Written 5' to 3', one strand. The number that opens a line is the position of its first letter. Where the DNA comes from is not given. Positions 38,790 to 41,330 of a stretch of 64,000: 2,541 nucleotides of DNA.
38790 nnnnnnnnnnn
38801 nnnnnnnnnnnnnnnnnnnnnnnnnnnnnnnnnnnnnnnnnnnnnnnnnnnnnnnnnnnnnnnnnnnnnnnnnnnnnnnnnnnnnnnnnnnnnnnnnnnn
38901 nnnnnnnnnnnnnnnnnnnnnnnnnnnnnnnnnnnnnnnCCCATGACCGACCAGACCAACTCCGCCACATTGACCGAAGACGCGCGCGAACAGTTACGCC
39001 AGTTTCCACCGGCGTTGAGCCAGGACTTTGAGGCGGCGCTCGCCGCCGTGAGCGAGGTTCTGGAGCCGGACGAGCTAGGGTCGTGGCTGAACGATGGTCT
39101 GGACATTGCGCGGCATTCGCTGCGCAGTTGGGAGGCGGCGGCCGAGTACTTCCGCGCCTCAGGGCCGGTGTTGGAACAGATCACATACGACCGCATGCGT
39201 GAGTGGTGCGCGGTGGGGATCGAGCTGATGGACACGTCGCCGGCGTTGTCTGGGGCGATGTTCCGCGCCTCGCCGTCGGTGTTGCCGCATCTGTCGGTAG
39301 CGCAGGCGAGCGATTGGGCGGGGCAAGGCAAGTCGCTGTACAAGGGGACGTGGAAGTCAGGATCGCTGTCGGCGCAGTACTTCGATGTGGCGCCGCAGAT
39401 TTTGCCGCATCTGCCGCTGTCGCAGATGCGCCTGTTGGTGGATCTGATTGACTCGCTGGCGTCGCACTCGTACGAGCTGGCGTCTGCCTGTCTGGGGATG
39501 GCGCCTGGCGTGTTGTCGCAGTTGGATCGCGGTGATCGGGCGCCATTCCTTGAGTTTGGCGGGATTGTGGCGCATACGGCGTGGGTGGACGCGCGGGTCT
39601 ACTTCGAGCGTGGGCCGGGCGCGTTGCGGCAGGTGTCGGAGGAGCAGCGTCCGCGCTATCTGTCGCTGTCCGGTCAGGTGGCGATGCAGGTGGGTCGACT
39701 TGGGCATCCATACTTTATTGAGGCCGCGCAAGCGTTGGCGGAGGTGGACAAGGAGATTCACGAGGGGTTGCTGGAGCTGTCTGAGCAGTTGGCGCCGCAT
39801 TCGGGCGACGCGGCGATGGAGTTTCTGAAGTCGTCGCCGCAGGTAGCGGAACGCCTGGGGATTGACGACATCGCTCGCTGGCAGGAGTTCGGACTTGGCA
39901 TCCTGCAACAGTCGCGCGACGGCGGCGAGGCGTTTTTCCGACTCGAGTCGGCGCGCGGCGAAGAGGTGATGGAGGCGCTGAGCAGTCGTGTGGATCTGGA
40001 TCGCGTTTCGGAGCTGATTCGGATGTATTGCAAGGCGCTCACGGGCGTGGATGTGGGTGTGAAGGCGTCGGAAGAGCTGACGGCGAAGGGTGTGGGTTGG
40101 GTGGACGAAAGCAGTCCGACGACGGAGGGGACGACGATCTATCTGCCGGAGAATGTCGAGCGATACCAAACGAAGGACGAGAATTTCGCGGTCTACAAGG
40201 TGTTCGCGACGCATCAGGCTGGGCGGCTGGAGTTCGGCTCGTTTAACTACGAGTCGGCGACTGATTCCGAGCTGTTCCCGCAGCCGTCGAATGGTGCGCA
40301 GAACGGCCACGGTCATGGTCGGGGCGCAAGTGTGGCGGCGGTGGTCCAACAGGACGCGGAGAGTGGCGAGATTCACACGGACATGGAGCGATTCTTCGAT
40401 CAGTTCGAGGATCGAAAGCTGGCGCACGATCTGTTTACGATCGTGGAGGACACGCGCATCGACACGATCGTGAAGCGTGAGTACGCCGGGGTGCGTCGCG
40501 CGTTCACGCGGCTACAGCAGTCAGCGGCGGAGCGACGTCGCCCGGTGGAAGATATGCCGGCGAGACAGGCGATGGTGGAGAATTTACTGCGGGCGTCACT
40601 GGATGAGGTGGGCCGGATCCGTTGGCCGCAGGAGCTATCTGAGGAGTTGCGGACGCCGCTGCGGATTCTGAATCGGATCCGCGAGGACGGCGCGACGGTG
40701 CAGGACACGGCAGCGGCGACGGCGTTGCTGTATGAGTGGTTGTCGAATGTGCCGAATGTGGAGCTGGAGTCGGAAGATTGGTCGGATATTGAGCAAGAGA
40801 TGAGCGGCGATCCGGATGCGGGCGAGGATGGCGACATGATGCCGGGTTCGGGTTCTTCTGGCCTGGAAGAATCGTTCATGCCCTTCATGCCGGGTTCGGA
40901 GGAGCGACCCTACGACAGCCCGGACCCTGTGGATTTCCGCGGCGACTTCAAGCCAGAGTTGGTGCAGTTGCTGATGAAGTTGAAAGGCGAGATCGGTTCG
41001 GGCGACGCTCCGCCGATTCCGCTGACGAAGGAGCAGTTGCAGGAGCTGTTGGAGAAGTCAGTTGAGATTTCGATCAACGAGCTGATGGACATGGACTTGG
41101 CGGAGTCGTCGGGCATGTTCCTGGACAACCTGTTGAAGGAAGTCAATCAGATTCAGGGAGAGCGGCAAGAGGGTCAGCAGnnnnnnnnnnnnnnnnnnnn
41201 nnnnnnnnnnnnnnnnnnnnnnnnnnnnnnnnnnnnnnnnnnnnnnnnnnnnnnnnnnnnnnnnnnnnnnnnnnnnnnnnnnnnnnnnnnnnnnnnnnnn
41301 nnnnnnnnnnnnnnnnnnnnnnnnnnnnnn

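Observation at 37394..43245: CbbQ/NorQ-type MoxR ATPase - metallophosphoesterase - giant CbbO/NorD-like VWA protein cassette with no obvious client enzyme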

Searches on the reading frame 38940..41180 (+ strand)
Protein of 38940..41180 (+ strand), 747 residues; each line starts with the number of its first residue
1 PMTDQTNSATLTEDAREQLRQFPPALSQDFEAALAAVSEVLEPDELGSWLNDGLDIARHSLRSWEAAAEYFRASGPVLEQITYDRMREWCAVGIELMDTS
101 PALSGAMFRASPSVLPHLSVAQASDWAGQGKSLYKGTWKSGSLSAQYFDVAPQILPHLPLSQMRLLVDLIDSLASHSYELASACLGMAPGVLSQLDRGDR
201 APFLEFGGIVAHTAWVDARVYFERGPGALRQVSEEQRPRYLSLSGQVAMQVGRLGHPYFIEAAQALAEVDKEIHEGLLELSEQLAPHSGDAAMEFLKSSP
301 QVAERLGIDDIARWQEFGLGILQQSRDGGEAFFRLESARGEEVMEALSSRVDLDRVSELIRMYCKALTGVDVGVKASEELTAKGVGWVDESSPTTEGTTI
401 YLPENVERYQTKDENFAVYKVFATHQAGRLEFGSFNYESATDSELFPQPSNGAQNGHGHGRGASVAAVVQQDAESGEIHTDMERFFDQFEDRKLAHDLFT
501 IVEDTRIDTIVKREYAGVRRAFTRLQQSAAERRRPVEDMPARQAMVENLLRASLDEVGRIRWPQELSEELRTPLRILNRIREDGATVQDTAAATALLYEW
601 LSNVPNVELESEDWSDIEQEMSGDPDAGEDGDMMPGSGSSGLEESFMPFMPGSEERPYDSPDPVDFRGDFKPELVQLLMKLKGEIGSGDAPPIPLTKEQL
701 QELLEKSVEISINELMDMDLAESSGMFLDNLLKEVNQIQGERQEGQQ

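Call 36: search_protein_representatives(protein=window:38940-41180:+)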
Query: 747 residues. Proteins with E-value up to 0.001 (for the whole library): 1118; up to 1e-10: 640; up to 1e-30: 199. The best 150 are listed.
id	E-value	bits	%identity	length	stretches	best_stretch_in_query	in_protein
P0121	5.7e-254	861.2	58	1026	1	10-744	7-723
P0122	2.8e-196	670.5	87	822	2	64-293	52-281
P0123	1.2e-163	562.6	45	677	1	16-626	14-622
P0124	6.0e-151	520.7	39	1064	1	16-737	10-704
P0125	1.2e-150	519.7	47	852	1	166-742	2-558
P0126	1.5e-150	519.3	44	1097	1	21-736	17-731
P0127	1.1e-145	503.3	39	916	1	13-739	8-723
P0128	7.6e-137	474.0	36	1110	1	12-735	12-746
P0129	3.9e-134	465.1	35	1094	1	9-746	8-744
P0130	2.6e-133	462.4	37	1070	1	17-737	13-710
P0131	3.2e-132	458.8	38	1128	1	16-743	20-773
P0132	4.3e-128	445.1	39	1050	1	8-745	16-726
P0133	6.2e-128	444.6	44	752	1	17-542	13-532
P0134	1.1e-126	440.5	88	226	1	9-232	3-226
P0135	7.6e-124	431.1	34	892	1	9-745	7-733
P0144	3.1e-103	363.0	29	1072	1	16-741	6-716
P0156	3.5e-89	316.5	27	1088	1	21-740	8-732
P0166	2.3e-81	290.6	45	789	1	342-714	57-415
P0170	4.8e-80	286.3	28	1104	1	16-736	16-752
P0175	4.8e-76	273.1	26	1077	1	68-734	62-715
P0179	9.1e-73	262.2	26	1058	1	7-714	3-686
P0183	3.8e-69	250.3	26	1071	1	55-731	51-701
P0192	4.5e-64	233.5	39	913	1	38-374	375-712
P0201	3.5e-58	214.0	27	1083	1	27-744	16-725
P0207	1.1e-56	209.1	27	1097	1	20-741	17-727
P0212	8.2e-54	199.6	28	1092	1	27-731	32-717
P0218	9.0e-52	192.8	34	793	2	480-737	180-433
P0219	1.1e-50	189.2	32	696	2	343-742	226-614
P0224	2.0e-47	178.5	33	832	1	257-673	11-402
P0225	2.0e-47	178.5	33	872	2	293-732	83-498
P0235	2.5e-44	168.2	30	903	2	277-713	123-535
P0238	1.0e-43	166.2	33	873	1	283-733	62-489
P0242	7.3e-42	160.1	30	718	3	221-635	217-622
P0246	3.9e-41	157.7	27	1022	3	67-436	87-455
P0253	4.3e-40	154.2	30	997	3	277-603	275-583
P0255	1.6e-39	152.3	30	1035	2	275-719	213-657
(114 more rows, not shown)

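Call 37: list_cluster_members(proteins=[P0144, P0156, P0170, P0175, P0179, P0183, P0201, P0207, P0212, P0246])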
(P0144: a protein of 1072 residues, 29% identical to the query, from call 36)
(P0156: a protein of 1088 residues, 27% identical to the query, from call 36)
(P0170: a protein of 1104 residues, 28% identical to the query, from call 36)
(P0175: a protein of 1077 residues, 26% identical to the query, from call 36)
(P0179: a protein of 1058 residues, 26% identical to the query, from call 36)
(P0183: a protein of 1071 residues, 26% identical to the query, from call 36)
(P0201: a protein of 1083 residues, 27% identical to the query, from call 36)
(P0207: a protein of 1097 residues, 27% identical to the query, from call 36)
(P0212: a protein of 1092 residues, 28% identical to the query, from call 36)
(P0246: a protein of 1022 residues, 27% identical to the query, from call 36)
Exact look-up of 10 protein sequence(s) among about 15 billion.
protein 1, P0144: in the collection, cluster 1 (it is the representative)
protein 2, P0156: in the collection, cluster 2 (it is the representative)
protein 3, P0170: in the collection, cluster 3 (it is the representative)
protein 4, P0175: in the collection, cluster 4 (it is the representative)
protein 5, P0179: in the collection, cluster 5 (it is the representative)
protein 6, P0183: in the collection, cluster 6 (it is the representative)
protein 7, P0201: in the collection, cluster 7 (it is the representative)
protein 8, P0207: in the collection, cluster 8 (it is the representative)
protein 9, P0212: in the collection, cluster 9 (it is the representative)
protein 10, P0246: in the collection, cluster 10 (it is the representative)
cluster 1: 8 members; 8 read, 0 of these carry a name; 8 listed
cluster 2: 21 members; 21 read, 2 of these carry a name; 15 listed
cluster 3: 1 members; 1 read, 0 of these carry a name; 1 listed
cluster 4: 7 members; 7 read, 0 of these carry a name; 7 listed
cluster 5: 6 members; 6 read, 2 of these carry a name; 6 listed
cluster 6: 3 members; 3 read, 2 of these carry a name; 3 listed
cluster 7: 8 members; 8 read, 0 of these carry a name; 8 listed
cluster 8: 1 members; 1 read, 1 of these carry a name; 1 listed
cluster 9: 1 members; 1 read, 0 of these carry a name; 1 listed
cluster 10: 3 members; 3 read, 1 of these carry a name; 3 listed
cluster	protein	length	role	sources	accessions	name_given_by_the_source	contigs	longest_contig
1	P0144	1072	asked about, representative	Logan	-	-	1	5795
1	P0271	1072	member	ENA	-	-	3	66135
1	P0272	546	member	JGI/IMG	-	-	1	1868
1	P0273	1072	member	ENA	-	-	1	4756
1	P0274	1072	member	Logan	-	-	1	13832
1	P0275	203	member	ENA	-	-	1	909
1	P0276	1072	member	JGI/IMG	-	-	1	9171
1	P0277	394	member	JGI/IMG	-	-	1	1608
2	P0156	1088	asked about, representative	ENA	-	-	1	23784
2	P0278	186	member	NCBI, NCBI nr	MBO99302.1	MAG: hypothetical protein CL730_03510, partial [Chloroflexi bacterium] | hypothetical protein [Chloroflexota bacterium]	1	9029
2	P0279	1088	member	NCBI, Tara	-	strand:+ start:5174 stop:8440 length:3267 start_codon:yes stop_codon:yes ...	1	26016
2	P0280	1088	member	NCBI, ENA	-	-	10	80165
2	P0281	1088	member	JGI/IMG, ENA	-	-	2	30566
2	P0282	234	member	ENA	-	-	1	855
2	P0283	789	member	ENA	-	-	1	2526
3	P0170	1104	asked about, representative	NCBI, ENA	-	-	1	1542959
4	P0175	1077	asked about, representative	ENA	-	-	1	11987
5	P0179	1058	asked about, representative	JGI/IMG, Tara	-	strand:- start:80533 stop:83709 length:3177 start_codon:yes stop_codon:yes ...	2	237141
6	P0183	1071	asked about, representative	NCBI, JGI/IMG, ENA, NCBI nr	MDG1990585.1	MAG: hypothetical protein P8J51_04880 [Dehalococcoidia bacterium] | hypothetical protein [Dehalococcoidia bacterium]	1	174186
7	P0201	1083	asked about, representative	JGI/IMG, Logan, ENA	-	-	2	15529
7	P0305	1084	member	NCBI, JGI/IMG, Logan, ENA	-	-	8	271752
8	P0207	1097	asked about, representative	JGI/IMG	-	nitric oxide reductase NorD protein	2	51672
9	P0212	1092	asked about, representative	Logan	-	-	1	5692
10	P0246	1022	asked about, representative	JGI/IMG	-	-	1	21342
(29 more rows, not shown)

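Call 45: find_encoding_contigs(protein=P0179, flank=10000, max_places=2)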
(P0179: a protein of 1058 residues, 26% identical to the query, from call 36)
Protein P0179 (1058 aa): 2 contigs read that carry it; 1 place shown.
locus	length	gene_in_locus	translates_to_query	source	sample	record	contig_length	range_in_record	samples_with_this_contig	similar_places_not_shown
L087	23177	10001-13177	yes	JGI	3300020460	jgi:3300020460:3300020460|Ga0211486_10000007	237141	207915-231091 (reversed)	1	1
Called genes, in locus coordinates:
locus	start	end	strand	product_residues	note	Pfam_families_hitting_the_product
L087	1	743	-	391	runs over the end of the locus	PF02746:MR_MLE_N, PF13378:MR_MLE_C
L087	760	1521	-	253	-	PF03737:RraA-like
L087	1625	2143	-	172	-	-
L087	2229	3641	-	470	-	PF00206:Lyase_1, PF10415:FumaraseC_C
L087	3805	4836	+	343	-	PF00155:Aminotran_1_2, PF01212:Beta_elim_lyase, PF01041:DegT_DnrJ_EryC1 (faint), PF00266:Aminotran_5 (faint)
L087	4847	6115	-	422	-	PF05496:RuvB_N, PF00158:Sigma54_activat (faint), PF20720:nSTAND3 (weak), PF13173:AAA_14 (weak), PF00004:AAA, PF07728:AAA_5 (weak), PF16193:AAA_assoc_2, PF12002:MgsA_C, +1 more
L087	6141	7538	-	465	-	PF03841:SelA, PF01041:DegT_DnrJ_EryC1 (weak)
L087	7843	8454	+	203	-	PF01121:CoaE, PF13238:AAA_18 (weak)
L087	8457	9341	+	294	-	PF07728:AAA_5, PF08406:CbbQ_C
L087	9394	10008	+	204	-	PF00293:NUDIX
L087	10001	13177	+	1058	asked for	-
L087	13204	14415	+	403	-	PF01969:Ni_insertion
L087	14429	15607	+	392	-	PF00266:Aminotran_5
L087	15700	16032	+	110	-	PF00085:Thioredoxin, PF13098:Thioredoxin_2, PF13905:Thioredoxin_8 (faint)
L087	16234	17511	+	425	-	PF00465:Fe-ADH, PF13685:Fe-ADH_2, PF25137:ADH_Fe_C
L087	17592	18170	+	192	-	-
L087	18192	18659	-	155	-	PF01878:EVE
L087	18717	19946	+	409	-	PF01042:Ribonuc_L-PSP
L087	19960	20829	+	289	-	PF01261:AP_endonuc_2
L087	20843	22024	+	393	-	-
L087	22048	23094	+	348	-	-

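Call 47: find_encoding_contigs(protein=P0170, flank=8000, max_places=1)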
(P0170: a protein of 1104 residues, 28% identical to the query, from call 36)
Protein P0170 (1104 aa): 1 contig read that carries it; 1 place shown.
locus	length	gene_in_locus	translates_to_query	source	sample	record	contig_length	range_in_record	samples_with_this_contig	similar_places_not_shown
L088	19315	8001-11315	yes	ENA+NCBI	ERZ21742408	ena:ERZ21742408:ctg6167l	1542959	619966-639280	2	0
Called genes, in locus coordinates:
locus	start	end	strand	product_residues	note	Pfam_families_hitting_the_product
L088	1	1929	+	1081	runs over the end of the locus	PF00580:UvrD-helicase, PF01443:Viral_helicase1 (faint), PF13245:AAA_19, PF13361:UvrD_C, PF13538:UvrD_C_2 (faint), PF12705:PDDEXK_1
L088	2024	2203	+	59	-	PF01165:Ribosomal_S21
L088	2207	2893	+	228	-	PF13507:GATase_5, PF00117:GATase (weak), PF07685:GATase_3, PF01965:DJ-1_PfpI (weak)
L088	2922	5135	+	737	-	PF18072:FGAR-AT_linker, PF00586:AIRS, PF02769:AIRS_C, PF00586:AIRS, PF02769:AIRS_C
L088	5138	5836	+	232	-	PF02597:ThiS, PF02391:MoaE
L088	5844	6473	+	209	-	PF01121:CoaE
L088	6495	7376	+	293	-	PF07728:AAA_5, PF08406:CbbQ_C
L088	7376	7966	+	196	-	PF00293:NUDIX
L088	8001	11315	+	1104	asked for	-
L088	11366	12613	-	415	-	PF00994:MoCF_biosynth, PF18146:CinA_KH, PF02464:CinA (weak)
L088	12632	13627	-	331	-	PF14238:DUF4340 (faint)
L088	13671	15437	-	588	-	PF23357:DUF7088, PF09822:ABC_transp_aux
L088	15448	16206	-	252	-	PF01061:ABC2_membrane, PF12679:ABC2_membrane_2, PF12698:ABC2_membrane_3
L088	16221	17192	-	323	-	PF00005:ABC_tran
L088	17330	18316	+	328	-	PF02581:TMP-TENI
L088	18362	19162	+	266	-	PF01755:Glyco_transf_25 (weak)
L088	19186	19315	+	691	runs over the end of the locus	PF03030:H_PPase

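Call 48: find_encoding_contigs(protein=P0183, flank=8000, max_places=1)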
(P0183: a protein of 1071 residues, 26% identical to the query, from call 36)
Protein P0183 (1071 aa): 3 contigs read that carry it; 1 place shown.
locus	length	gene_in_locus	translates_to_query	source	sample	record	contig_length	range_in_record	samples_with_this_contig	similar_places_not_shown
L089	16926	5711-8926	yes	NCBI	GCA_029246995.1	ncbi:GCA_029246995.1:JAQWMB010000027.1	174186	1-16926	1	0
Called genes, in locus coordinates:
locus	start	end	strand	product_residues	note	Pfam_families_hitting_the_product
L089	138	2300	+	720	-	PF02665:Nitrate_red_gam (weak), PF13534:Fer4_17 (faint), PF00037:Fer4 (faint), PF12797:Fer4_2 (weak), PF13183:Fer4_8, PF13187:Fer4_9, PF13237:Fer4_10, PF02754:CCG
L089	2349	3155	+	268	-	PF01012:ETF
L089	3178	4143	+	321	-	PF01012:ETF, PF00766:ETF_alpha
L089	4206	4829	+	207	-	PF01121:CoaE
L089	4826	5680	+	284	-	PF07728:AAA_5, PF08406:CbbQ_C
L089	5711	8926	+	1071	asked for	PF00092:VWA (weak)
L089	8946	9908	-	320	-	PF23023:Anti-Pycsar_Apyc1 (weak), PF00753:Lactamase_B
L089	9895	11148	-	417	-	PF00994:MoCF_biosynth, PF18146:CinA_KH, PF02464:CinA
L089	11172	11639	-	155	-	-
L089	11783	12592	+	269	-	PF01177:Asp_Glu_race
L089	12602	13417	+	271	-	PF00215:OMPdecase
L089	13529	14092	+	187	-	PF02577:BFN_dom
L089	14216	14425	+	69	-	PF09527:ATPase_gene1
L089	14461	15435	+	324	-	PF00119:ATP-synt_A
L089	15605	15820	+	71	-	PF00137:ATP-synt_C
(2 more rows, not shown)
